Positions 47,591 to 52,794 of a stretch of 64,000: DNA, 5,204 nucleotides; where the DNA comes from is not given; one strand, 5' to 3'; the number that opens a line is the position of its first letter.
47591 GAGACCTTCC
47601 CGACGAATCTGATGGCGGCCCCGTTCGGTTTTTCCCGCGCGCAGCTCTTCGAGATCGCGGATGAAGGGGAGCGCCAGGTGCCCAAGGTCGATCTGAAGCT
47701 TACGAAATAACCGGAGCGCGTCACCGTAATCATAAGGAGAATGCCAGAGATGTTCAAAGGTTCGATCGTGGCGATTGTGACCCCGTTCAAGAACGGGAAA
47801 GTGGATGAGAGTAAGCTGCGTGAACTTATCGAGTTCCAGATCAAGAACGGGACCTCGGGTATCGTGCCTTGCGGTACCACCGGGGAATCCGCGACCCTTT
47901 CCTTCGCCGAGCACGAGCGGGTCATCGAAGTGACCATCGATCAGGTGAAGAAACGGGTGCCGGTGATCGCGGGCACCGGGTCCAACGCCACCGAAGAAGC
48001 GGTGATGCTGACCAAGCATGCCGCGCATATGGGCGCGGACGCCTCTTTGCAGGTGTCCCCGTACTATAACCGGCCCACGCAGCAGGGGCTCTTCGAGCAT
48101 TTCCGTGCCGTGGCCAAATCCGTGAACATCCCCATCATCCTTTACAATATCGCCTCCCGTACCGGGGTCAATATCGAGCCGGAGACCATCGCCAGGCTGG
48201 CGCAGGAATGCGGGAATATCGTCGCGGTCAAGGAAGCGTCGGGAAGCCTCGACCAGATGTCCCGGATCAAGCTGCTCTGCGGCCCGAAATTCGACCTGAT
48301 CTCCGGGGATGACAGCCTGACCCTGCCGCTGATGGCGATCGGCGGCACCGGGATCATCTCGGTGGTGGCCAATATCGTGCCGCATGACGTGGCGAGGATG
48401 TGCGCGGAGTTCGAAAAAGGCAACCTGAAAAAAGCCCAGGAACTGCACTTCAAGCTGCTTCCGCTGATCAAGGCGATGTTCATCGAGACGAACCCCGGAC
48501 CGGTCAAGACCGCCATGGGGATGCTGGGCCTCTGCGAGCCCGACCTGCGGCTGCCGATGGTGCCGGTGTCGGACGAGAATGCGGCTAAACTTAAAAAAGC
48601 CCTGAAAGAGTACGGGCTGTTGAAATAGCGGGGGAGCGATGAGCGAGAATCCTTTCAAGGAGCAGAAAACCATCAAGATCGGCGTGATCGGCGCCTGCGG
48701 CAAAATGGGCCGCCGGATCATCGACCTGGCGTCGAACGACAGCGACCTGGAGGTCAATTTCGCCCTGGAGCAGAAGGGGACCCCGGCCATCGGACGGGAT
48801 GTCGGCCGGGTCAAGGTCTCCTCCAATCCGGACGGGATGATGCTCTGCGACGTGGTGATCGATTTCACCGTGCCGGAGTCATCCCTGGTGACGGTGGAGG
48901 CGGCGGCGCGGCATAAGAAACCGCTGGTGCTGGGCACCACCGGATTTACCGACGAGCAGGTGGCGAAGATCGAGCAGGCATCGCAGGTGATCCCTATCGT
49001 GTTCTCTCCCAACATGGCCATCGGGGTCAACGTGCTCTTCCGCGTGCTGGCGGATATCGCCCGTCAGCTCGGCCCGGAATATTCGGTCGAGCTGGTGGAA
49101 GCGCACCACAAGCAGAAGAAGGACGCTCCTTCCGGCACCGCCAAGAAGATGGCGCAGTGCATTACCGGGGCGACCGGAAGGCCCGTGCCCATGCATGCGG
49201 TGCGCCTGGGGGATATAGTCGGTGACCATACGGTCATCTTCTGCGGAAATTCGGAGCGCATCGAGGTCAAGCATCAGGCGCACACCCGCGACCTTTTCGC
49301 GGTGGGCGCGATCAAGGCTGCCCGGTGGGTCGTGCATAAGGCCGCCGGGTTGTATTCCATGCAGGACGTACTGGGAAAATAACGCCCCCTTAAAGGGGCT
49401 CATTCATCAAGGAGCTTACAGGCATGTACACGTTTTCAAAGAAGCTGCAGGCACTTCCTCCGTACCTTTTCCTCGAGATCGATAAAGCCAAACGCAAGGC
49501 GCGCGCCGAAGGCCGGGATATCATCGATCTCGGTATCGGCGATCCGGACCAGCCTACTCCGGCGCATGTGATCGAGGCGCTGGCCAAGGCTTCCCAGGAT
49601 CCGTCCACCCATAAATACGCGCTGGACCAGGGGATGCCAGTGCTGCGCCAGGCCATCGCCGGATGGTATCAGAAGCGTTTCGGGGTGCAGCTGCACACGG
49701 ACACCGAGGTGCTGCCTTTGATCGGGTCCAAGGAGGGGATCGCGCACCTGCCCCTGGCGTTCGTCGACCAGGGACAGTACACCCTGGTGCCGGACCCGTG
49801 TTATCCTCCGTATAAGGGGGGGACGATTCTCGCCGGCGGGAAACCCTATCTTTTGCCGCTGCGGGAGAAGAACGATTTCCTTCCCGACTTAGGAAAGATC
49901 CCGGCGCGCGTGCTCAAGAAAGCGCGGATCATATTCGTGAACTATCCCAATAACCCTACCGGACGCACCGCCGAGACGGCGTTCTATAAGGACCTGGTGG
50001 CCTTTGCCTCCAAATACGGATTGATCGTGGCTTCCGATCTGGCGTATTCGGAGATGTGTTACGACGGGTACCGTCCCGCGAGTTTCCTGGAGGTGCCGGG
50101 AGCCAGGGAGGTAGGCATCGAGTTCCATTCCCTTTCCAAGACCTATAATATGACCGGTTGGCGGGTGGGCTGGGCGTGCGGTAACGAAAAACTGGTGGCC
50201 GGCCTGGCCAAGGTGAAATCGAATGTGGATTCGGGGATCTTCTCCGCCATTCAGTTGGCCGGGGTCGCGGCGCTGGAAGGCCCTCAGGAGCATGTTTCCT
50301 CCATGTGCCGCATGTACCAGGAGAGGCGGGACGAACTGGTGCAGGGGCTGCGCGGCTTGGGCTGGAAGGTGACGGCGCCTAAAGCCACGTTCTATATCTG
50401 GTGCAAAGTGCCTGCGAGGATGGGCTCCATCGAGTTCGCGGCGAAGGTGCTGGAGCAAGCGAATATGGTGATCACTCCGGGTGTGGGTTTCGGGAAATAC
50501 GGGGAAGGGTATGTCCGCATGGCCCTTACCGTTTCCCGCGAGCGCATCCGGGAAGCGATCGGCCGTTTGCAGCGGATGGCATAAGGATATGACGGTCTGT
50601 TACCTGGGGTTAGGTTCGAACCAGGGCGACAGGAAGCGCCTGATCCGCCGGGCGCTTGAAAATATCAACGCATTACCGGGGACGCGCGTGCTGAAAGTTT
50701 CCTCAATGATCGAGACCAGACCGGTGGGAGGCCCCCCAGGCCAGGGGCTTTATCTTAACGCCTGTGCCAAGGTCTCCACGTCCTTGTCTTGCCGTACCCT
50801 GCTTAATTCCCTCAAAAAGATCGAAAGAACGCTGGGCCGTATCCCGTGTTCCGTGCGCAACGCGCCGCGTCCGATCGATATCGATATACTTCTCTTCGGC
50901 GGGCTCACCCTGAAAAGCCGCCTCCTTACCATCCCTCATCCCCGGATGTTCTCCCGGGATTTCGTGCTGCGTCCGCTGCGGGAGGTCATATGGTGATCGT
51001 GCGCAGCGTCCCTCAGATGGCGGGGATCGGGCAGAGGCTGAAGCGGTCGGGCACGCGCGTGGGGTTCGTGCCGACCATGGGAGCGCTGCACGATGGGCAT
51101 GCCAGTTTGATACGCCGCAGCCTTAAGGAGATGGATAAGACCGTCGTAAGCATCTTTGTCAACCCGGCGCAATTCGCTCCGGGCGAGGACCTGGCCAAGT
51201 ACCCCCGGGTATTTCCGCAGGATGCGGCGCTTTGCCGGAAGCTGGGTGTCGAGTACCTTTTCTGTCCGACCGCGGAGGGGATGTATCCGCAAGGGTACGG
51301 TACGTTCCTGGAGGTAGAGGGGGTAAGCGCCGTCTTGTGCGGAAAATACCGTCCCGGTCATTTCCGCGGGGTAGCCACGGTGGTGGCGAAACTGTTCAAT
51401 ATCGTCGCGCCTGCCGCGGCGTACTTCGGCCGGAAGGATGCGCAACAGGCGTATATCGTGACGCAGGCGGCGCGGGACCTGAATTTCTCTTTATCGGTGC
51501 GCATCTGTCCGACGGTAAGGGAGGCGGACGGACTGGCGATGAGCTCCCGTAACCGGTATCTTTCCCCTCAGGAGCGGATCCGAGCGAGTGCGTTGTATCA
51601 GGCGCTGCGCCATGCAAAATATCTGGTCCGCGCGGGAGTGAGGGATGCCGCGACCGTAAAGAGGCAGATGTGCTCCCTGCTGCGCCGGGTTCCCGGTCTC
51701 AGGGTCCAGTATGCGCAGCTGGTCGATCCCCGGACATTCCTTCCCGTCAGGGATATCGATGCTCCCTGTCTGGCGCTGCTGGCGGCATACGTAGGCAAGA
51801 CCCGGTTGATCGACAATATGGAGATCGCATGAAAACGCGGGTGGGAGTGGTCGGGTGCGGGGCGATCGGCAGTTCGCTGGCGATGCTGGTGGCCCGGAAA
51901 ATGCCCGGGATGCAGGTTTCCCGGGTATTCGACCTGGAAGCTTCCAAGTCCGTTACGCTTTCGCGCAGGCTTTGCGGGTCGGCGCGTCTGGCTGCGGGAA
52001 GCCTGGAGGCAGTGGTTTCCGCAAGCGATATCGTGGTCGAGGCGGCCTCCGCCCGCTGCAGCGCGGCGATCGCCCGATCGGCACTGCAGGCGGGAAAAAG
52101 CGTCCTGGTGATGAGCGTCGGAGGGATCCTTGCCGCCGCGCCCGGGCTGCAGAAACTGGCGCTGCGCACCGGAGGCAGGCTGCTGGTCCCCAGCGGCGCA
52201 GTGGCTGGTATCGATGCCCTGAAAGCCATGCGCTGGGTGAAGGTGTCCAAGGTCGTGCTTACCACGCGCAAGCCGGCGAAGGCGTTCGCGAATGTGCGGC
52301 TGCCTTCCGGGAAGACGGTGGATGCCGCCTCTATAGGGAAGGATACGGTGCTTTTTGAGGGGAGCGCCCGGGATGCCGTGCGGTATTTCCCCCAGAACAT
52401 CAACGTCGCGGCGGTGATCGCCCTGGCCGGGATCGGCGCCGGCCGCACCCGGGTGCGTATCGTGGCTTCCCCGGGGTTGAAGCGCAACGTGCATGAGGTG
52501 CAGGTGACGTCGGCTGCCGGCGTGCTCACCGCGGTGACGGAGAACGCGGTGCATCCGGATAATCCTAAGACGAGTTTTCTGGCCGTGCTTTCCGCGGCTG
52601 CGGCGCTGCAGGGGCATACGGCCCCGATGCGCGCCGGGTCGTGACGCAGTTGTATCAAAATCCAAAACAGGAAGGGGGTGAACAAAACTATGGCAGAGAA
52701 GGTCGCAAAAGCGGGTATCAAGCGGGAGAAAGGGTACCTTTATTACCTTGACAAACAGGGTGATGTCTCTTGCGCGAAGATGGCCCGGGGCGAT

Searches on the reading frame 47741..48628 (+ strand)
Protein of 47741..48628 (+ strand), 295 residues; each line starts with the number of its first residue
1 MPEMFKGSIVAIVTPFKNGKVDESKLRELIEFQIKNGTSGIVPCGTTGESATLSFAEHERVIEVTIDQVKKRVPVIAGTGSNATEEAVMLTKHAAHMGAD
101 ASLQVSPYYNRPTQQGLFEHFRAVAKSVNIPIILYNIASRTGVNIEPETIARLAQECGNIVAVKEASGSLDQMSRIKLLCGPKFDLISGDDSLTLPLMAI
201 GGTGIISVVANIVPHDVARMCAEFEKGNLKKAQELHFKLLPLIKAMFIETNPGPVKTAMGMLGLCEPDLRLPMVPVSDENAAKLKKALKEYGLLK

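Call 6: search_protein_families(library=pfam, proteins=[window:47741-48628:+], max_evalue=0.01)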
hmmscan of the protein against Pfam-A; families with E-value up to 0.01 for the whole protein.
window:47741-48628:+ (295 aa): 1 family
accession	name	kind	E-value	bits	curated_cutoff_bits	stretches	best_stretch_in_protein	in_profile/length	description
PF00701.28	DHDPS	-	6.4e-103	343.9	22.1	1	5-290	2-288/289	Dihydrodipicolinate synthetase family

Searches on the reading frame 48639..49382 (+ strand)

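Call 6: search_protein_families(library=pfam, proteins=[window:48639-49382:+], max_evalue=0.01)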
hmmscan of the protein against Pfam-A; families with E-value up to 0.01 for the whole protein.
window:48639-49382:+ (247 aa): 2 families
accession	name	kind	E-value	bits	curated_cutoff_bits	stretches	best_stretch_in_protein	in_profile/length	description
PF05173.19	DapB_C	-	6.2e-42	142.9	27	1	129-245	1-121/121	Dihydrodipicolinate reductase, C-terminus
PF01113.26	DapB_N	-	1.9e-32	112.4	25.6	1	12-126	1-124/124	Dihydrodipicolinate reductase, N-terminus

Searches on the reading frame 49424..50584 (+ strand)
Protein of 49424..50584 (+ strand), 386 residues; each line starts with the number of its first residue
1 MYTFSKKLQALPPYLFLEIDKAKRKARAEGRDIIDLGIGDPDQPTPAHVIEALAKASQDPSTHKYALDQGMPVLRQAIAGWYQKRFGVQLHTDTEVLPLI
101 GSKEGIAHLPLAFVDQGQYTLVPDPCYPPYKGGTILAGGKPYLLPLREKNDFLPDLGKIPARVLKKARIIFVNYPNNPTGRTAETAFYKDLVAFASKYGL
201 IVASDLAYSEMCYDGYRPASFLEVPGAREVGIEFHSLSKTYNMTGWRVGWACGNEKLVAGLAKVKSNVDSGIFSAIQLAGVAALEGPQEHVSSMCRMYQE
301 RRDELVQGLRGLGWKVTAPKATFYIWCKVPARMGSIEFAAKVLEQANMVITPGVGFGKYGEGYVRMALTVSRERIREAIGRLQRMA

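Call 6: search_protein_families(library=pfam, proteins=[window:49424-50584:+], max_evalue=0.01)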
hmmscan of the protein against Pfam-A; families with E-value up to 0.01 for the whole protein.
window:49424-50584:+ (386 aa): 1 family
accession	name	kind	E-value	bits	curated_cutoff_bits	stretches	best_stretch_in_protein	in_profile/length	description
PF00155.27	Aminotran_1_2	-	4.5e-64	217.4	19.7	1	32-382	2-361/361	Aminotransferase class I and II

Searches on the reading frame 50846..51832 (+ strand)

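Call 6: search_protein_families(library=pfam, proteins=[window:50846-51832:+], max_evalue=0.01)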
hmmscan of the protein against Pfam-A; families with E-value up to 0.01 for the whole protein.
window:50846-51832:+ (328 aa): 2 families
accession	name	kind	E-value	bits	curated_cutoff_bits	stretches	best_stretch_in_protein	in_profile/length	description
PF02569.21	Pantoate_ligase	-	2.7e-99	332.1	20.7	1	51-325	2-267/268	Pantoate-beta-alanine ligase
PF09685.15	DUF4870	-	0.0042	17.5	25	1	172-221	9-57/107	Domain of unknown function (DUF4870)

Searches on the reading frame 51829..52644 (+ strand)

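Call 65: search_protein_families(library=pfam, proteins=[window:51829-52644:+], max_evalue=0.001)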
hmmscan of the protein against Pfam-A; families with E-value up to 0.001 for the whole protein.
window:51829-52644:+ (271 aa): 5 families
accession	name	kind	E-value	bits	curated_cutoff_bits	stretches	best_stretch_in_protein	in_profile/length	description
PF01958.23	Asp_DH_C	-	1.3e-29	102.7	27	1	171-256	3-88/89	Aspartate dehydrogenase, C-terminal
PF03447.22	NAD_binding_3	-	4.8e-12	47.1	24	1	9-121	1-116/116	Homoserine dehydrogenase, NAD binding domain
PF01408.29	GFO_IDH_MocA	-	5.7e-05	24.2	24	1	4-94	2-91/120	Oxidoreductase family, NAD-binding Rossmann fold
PF01113.26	DapB_N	-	0.00034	21.1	25.6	1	4-94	2-96/124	Dihydrodipicolinate reductase, N-terminus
PF01118.30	Semialdhyde_dh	-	0.00053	20.8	26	0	4-93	1-94/121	Semialdehyde dehydrogenase, NAD binding domain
